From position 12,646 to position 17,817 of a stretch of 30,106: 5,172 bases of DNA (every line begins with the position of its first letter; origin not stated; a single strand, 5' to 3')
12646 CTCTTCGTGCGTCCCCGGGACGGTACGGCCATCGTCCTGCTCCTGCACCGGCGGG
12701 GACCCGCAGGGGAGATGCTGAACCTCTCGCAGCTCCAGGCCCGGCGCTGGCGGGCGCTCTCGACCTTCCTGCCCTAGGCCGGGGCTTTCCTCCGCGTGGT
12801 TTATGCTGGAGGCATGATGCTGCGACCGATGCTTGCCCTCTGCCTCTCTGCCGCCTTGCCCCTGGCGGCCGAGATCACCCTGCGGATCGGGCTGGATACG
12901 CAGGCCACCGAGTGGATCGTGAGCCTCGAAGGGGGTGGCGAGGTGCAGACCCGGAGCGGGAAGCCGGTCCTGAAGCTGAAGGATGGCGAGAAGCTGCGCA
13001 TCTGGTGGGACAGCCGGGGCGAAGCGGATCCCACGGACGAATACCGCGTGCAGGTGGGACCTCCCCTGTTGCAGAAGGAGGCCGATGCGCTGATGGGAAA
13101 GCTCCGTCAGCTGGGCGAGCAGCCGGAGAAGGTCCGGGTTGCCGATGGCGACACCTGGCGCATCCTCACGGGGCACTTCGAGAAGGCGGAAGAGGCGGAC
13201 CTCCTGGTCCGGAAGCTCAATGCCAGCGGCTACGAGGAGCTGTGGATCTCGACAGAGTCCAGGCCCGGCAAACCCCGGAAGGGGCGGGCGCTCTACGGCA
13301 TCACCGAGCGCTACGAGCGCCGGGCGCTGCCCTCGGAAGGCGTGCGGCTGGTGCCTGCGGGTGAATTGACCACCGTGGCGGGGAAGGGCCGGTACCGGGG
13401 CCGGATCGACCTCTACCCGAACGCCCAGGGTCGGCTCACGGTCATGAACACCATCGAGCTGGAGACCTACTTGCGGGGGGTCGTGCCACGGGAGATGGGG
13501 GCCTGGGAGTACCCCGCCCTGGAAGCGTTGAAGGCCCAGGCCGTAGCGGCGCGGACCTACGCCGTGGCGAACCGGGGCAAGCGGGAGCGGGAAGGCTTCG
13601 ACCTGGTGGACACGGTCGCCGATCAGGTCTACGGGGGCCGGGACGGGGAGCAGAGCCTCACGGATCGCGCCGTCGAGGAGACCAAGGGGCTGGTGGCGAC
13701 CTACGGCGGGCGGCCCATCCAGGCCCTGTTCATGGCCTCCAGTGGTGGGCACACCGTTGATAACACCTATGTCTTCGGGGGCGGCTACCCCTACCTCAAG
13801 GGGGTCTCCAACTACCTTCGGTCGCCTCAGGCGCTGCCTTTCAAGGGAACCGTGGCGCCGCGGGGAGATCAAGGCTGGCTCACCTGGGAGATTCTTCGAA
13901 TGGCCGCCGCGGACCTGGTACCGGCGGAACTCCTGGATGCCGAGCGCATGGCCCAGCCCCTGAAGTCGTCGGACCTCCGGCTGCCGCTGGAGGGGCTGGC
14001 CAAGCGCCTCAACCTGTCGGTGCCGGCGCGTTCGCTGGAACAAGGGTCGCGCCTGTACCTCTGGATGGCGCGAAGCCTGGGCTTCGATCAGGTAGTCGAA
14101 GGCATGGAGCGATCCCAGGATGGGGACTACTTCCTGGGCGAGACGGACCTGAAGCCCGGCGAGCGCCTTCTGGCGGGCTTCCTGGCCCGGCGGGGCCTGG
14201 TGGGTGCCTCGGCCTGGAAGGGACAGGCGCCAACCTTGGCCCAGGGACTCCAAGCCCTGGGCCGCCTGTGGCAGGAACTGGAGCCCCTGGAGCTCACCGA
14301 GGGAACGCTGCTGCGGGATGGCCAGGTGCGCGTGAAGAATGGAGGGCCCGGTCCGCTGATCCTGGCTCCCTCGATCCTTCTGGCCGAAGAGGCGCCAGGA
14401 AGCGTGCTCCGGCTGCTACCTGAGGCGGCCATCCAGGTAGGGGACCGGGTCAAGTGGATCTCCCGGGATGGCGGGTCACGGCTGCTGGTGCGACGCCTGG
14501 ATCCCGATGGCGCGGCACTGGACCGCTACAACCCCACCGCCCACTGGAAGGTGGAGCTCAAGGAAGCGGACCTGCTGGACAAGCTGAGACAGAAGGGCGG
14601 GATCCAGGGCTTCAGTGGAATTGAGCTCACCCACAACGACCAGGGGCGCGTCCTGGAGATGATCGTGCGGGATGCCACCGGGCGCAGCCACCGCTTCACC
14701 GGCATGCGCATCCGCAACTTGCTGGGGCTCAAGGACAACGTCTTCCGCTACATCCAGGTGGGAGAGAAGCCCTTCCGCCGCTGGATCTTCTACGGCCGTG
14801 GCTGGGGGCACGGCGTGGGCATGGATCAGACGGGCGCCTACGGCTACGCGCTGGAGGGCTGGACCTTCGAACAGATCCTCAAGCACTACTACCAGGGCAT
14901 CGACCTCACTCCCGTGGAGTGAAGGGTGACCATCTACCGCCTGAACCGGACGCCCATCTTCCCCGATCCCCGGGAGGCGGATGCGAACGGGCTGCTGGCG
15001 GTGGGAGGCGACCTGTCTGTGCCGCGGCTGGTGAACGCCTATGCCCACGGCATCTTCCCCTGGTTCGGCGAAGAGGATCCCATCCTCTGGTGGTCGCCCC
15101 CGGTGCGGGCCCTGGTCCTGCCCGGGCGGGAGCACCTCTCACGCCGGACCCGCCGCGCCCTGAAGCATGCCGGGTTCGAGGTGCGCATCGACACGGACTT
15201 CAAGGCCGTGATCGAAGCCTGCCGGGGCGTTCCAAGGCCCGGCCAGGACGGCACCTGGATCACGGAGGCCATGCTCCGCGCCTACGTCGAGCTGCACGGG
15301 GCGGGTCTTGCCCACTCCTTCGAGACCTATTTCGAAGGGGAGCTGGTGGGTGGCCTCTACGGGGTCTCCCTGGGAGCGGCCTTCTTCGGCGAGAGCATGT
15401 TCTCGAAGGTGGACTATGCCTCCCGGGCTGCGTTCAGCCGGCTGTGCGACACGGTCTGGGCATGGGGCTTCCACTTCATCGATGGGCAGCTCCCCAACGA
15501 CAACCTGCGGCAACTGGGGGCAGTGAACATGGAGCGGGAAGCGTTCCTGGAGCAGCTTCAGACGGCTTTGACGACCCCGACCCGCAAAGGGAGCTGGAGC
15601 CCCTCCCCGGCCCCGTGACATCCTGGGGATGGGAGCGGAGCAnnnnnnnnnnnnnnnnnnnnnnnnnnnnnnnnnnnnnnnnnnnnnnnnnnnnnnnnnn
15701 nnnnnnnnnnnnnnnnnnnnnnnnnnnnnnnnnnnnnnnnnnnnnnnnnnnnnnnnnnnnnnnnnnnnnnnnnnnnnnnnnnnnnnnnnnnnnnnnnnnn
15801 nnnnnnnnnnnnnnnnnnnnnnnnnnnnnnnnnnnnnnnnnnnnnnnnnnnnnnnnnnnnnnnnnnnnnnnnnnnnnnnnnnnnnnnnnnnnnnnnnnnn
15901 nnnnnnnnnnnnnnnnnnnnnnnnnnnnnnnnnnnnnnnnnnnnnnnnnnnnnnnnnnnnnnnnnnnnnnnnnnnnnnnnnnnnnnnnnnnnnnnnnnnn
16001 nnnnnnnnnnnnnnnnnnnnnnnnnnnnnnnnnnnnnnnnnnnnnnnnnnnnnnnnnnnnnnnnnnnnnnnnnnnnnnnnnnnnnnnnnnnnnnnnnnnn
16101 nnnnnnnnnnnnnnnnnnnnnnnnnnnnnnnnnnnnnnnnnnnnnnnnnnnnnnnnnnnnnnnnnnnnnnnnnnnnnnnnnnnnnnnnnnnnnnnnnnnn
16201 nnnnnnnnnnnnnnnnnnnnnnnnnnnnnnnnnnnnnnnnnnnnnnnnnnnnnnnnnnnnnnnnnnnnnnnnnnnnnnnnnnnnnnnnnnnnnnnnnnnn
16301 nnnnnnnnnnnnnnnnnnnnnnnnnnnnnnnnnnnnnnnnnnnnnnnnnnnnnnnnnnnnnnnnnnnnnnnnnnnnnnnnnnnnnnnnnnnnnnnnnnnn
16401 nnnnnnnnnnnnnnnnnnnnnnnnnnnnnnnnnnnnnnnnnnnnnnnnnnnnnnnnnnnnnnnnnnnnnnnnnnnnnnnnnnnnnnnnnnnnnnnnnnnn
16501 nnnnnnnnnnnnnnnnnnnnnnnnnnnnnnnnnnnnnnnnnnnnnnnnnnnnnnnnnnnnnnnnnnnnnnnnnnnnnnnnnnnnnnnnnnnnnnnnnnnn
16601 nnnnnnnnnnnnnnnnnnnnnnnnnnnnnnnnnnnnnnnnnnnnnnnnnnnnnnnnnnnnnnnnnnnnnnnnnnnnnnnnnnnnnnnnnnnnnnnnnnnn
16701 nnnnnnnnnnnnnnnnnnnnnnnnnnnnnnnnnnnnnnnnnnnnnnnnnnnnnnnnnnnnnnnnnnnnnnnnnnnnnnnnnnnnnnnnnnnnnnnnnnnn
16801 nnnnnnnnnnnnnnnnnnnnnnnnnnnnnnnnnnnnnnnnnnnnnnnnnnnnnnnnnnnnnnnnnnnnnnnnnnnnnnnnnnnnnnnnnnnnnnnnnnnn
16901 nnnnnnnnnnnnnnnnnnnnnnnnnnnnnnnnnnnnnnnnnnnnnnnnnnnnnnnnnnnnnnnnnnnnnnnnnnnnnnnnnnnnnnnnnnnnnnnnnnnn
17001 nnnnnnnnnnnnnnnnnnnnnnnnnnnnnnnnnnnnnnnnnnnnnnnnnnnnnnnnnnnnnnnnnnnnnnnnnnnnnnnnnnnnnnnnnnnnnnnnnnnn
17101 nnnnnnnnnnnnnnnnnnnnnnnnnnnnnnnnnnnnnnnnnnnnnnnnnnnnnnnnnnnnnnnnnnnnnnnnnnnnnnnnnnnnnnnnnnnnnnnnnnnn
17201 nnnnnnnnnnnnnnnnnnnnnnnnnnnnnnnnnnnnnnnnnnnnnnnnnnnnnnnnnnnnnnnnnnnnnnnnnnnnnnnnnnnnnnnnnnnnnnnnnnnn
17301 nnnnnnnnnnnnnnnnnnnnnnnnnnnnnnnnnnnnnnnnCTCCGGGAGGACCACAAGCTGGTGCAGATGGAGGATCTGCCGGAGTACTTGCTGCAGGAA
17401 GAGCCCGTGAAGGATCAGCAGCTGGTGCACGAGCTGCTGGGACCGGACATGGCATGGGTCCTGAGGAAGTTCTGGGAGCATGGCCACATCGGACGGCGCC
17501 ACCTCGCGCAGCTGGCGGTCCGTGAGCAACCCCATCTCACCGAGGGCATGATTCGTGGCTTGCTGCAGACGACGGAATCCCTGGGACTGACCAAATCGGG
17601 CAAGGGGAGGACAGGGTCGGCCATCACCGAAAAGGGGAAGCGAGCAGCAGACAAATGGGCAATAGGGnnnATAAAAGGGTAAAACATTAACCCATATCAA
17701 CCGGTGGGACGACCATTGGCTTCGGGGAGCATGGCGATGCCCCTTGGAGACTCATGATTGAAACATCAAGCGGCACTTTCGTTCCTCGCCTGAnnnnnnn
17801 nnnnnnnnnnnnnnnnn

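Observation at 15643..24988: Candidate sigma54-controlled beta-aspartyl (isoaspartyl) dipeptide uptake and catabolism system assigning a ligand to DUF3798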

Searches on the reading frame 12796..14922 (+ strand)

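Call 3: search_protein_families(library=pfam, proteins=[window:12796-14922:+])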
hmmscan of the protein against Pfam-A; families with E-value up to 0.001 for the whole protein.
window:12796-14922:+ (708 aa): 2 families
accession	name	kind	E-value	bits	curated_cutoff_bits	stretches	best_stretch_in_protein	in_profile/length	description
PF08486.15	SpoIID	-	2.3e-25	89.5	23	1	211-303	2-97/97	Stage II sporulation protein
PF05036.18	SPOR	-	1.2e-07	32.3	21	1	82-146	4-70/76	SPOR domain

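Call 4: search_protein_families(library=ncbifam, proteins=[window:12796-14922:+])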
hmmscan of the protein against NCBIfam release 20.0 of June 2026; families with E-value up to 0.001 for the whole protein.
window:12796-14922:+ (708 aa): 2 families
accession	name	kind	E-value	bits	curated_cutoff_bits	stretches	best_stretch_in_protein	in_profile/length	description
TIGR02669.1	SpoIID_LytB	domain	1.2e-58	199.2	83.3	2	216-341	2-125/270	SpoIID/LytB domain-containing protein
TIGR02870.1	spore_II_D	equivalog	7e-40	137.2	234.75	2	217-339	69-207/338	stage II sporulation protein D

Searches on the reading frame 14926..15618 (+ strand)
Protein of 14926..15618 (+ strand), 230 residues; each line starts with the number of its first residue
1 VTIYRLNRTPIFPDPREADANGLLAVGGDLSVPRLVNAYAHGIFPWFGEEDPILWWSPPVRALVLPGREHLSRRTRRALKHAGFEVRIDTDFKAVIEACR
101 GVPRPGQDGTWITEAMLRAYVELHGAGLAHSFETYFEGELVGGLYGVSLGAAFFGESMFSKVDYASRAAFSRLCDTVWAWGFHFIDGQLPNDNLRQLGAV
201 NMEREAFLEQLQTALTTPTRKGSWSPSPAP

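Call 3: search_protein_families(library=pfam, proteins=[window:14926-15618:+])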
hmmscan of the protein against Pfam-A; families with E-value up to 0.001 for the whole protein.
window:14926-15618:+ (230 aa): 1 family
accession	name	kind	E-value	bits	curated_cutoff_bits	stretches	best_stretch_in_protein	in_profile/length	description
PF03588.20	Leu_Phe_trans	-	1.2e-64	217.3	22.7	1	34-202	3-170/171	Leucyl/phenylalanyl-tRNA protein transferase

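Call 4: search_protein_families(library=ncbifam, proteins=[window:14926-15618:+])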
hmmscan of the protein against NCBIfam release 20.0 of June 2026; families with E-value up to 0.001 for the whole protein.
window:14926-15618:+ (230 aa): 1 family
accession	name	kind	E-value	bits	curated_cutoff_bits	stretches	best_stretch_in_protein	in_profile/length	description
TIGR00667.1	aat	equivalog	3.2e-55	186.6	143.55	1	36-216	6-184/193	leucyl/phenylalanyl-tRNA--protein transferase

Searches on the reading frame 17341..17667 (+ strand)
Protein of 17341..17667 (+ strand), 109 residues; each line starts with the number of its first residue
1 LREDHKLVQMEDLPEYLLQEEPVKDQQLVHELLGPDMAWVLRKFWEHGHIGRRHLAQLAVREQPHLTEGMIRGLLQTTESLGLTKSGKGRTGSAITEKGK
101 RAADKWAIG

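Call 73: search_protein_families(library=pfam, proteins=[window:17341-17667:+], max_evalue=5)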
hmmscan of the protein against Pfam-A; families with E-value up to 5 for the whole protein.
window:17341-17667:+ (109 aa): 4 families
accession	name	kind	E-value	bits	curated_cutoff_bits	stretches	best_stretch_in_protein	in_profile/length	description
PF01090.25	Ribosomal_S19e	-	0.0099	16.1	29.4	1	67-107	92-131/137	Ribosomal protein S19e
PF08461.16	HTH_12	-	0.011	16.1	21.4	1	43-100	6-63/66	Ribonuclease R winged-helix domain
PF21715.3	CggR_N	-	0.026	14.7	30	1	40-103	8-64/71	CggR N-terminal DNA binding domain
PF22167.2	PH0730-like_N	-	0.078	13.6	30.2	1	59-100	20-59/60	PH0730-like, N-terminal domain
